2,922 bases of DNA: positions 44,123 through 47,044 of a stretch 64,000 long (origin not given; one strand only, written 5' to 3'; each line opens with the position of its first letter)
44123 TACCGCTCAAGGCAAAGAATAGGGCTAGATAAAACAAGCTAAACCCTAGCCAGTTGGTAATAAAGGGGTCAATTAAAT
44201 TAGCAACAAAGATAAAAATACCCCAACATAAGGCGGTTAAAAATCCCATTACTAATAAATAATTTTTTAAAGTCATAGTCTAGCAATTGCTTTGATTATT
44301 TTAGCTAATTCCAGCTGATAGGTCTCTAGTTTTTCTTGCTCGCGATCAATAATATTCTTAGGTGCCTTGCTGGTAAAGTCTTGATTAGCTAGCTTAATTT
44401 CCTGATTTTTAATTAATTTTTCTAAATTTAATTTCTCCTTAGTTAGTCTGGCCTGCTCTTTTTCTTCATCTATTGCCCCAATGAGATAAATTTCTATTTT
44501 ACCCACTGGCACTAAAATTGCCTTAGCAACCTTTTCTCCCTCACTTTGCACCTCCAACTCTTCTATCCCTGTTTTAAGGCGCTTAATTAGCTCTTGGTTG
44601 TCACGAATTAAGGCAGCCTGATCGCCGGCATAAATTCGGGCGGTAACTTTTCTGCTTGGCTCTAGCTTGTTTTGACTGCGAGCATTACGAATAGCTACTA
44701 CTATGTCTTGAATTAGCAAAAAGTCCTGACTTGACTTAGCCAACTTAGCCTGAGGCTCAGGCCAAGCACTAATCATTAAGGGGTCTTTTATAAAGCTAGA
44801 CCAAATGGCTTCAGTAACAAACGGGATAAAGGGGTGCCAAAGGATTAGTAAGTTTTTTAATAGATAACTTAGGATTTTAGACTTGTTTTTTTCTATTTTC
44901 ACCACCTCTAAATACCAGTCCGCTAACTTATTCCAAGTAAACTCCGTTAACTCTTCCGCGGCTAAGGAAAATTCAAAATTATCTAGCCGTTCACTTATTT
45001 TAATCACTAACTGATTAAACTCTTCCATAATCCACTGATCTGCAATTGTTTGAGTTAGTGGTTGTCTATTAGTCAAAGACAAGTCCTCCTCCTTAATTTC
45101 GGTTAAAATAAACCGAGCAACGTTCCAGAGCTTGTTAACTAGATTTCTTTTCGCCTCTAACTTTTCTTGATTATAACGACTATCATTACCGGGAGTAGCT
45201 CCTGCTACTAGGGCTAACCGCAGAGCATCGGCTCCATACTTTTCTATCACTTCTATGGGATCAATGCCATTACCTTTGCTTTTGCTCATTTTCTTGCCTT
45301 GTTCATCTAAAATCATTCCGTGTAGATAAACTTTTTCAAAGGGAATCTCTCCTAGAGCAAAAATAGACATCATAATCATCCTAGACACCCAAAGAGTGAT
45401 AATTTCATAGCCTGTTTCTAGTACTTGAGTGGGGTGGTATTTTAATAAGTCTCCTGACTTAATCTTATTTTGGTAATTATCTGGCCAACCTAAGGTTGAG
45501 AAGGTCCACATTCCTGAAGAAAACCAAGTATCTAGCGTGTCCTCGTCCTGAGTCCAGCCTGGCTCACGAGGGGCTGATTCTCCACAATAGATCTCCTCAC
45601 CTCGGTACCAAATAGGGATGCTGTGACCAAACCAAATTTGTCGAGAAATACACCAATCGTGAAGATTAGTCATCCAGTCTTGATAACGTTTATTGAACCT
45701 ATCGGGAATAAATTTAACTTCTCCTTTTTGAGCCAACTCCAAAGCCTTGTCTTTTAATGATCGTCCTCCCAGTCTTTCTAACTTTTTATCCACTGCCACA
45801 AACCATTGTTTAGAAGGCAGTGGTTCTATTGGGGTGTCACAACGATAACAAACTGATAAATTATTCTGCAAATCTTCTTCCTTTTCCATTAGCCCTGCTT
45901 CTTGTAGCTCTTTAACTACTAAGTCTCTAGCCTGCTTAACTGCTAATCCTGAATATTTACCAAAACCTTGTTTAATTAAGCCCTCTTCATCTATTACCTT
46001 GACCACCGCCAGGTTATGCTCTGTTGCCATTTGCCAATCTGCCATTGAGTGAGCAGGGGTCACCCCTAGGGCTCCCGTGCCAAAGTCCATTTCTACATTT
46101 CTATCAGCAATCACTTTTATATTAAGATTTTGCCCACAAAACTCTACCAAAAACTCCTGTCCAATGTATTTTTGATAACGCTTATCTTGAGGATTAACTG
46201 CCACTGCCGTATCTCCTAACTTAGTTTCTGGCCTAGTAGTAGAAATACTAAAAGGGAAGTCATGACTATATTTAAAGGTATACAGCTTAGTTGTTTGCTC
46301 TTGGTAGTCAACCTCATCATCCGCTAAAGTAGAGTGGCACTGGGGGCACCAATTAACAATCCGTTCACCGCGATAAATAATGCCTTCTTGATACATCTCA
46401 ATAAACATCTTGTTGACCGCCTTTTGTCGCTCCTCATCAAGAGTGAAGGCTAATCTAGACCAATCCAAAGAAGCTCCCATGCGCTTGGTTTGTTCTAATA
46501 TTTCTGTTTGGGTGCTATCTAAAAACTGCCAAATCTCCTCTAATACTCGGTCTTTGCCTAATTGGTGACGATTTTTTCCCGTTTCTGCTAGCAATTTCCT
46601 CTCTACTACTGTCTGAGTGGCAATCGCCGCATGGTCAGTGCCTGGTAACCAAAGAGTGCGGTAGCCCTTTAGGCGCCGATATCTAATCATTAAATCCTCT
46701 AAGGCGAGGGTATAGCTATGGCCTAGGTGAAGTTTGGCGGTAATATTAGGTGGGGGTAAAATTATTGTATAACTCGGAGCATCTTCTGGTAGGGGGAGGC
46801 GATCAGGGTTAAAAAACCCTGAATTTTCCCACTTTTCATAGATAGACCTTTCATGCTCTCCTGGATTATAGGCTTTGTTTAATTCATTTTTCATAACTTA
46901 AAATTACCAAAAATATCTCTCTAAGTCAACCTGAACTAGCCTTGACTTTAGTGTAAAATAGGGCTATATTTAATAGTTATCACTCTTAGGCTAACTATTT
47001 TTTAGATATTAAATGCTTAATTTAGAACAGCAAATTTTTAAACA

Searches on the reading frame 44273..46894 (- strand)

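Call 70: search_protein_families(library=pfam, proteins=[window:44273-46894:-], max_evalue=0.0001)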
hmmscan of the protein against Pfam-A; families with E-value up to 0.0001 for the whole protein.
window:44273-46894:- (873 aa): 6 families
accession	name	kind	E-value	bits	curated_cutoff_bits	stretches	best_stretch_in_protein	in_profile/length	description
PF00133.28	tRNA-synt_1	-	1.7e-123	412.9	22.7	2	18-438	2-257/414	tRNA synthetases class I (I, L, M and V)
PF08264.19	Anticodon_1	-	1.1e-32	113.4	25.1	1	619-751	1-145/148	Anticodon-binding domain of tRNA ligase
PF09334.17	tRNA-synt_1g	-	1.1e-24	87.4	20.1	2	50-196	9-136/391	tRNA synthetases class I (M)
PF10458.14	Val_tRNA-synt_C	-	6.4e-10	39.6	25.9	1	811-873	3-65/66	Valyl tRNA synthetase tRNA binding arm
PF13603.12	tRNA-synt_1_2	-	6.7e-06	26.2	25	0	259-304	98-143/185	Leucyl-tRNA synthetase, editing domain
PF01406.26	tRNA-synt_1e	-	2.6e-05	24.2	27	0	513-565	231-283/301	tRNA synthetases class I (C) catalytic domain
